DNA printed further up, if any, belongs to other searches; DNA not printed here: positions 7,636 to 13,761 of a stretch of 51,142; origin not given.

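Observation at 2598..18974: One thioester A2M inside a composite operon that merges both described bacterial A2M gene contexts and adds two unclassified partners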

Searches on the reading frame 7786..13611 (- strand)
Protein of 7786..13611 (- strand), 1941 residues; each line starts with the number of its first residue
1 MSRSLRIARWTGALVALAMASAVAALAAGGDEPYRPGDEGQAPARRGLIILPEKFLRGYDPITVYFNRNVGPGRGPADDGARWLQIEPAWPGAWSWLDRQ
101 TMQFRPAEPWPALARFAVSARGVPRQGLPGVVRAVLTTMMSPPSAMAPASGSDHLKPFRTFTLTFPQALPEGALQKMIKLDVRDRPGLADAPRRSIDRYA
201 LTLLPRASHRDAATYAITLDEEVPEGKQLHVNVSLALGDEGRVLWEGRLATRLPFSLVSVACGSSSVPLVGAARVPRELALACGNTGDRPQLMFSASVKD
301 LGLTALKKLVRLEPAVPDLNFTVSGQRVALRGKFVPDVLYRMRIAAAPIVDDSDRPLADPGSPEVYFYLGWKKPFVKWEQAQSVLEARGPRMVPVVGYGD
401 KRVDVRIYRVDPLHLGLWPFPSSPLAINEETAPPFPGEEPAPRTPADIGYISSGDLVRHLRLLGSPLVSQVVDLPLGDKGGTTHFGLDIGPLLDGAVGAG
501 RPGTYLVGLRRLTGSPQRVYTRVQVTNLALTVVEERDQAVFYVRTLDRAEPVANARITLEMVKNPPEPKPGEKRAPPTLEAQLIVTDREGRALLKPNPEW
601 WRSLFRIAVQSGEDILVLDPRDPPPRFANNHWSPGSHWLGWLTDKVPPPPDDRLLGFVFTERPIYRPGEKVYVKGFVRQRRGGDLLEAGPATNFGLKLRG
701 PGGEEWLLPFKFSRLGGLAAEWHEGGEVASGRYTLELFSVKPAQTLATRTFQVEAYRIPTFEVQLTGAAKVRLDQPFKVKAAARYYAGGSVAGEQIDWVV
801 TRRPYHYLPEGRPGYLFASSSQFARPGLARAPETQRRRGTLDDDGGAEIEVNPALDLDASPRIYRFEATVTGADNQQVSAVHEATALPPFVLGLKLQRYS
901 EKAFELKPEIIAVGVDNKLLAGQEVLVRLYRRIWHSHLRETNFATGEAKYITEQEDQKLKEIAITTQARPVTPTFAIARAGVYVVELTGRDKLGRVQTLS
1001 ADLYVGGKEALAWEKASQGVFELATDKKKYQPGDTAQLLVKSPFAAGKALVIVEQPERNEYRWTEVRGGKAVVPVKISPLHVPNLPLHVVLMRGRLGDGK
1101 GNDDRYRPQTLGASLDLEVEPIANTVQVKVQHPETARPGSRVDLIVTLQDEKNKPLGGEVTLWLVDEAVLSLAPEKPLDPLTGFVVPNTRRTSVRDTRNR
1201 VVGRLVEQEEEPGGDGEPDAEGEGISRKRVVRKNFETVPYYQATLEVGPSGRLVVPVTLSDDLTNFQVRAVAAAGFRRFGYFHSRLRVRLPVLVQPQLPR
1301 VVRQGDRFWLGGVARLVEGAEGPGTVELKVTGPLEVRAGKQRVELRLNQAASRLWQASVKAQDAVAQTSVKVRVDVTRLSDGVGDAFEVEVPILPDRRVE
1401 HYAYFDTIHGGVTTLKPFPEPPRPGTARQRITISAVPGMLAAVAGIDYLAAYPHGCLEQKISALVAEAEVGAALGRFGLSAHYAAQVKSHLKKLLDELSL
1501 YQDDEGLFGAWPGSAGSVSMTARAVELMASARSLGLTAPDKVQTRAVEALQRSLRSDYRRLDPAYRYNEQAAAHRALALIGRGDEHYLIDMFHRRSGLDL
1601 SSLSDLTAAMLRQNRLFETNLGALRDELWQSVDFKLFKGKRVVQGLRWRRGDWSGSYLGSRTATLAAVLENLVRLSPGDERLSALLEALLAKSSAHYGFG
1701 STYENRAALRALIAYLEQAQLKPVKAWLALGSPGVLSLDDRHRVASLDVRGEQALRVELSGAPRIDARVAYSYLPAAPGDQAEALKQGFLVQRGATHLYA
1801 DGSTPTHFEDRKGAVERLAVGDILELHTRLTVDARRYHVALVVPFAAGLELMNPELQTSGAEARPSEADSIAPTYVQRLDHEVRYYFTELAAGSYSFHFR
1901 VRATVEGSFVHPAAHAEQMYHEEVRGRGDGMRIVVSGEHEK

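Call 6: search_protein_families(library=pfam, proteins=[window:7786-13611:-], max_evalue=0.01)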
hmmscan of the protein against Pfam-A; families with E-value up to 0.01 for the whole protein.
window:7786-13611:- (1941 aa): 8 families
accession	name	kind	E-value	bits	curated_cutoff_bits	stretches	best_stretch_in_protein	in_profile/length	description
PF17973.7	bMG10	-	1.4e-27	96.9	26.2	1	1788-1923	1-131/131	Bacterial Alpha-2-macroglobulin MG10 domain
PF07703.20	A2M_BRD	-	4.7e-20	72.8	22.7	1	1022-1172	2-140/140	Alpha-2-macroglobulin bait region domain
PF01835.25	MG2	-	1.9e-13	51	32.8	1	656-753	2-96/96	MG2 domain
PF00207.28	A2M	-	7.1e-08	32.6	21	1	1249-1309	12-73/92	Alpha-2-macroglobulin family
PF11974.14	bMG3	-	0.00017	21.9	34.9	1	525-560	1-36/103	Bacterial alpha-2-macroglobulin MG3 domain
PF17964.7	Big_10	-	0.0015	19.2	22.9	1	84-120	122-158/164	Bacterial Ig domain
PF17972.7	bMG5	-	0.006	17.4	26.5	0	765-870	7-109/127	Bacterial Alpha-2-macroglobulin MG5 domain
PF07678.20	TED_complement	-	0.0061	16.1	22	0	1443-1542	16-116/312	A-macroglobulin TED domain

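Call 7: search_protein_families(library=ncbifam, proteins=[window:7786-13611:-], max_evalue=0.01)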
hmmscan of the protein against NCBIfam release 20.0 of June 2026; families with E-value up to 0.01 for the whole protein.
window:7786-13611:- (1941 aa): 0 families

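Call 49: search_solved_structures(query=window:7789-13611:-, max_evalue=0.001)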
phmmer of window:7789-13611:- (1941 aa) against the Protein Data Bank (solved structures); distinct sequences matched with E-value up to 0.001: 0.

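Call 50: search_solved_structures(query=window:7789-13611:-, max_evalue=10)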
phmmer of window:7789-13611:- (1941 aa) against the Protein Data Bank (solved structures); distinct sequences matched with E-value up to 10: 7.
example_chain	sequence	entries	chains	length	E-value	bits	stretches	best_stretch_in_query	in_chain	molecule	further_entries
4ziu_A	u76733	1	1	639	0.0017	18.8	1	1424-1557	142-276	Uncharacterized lipoprotein YfhM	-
4d94_A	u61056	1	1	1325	0.02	15.2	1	1373-1528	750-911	Thioester-containing protein 1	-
2pn5_A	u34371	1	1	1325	0.02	15.2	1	1373-1528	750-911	Thioester-containing protein I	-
4lnv_A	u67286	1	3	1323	0.04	14.2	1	1427-1532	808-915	Thioester-containing protein I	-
8cem_E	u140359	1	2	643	0.059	13.6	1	657-793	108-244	Complement C3 beta chain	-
3tur_A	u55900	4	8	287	1.4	9.1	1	59-123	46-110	Mycobacteria Tuberculosis LD-transpeptidase type 2 | LD-transpeptidase type 2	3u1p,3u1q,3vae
4gsq_A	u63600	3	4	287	1.7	8.8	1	60-123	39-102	Probable conserved lipoprotein LPPS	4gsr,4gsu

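Call 78: search_protein_families(library=padloc, proteins=[window:7786-13611:-], max_evalue=0.001)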
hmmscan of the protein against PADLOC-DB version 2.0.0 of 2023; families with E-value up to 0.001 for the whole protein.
window:7786-13611:- (1941 aa): 0 families
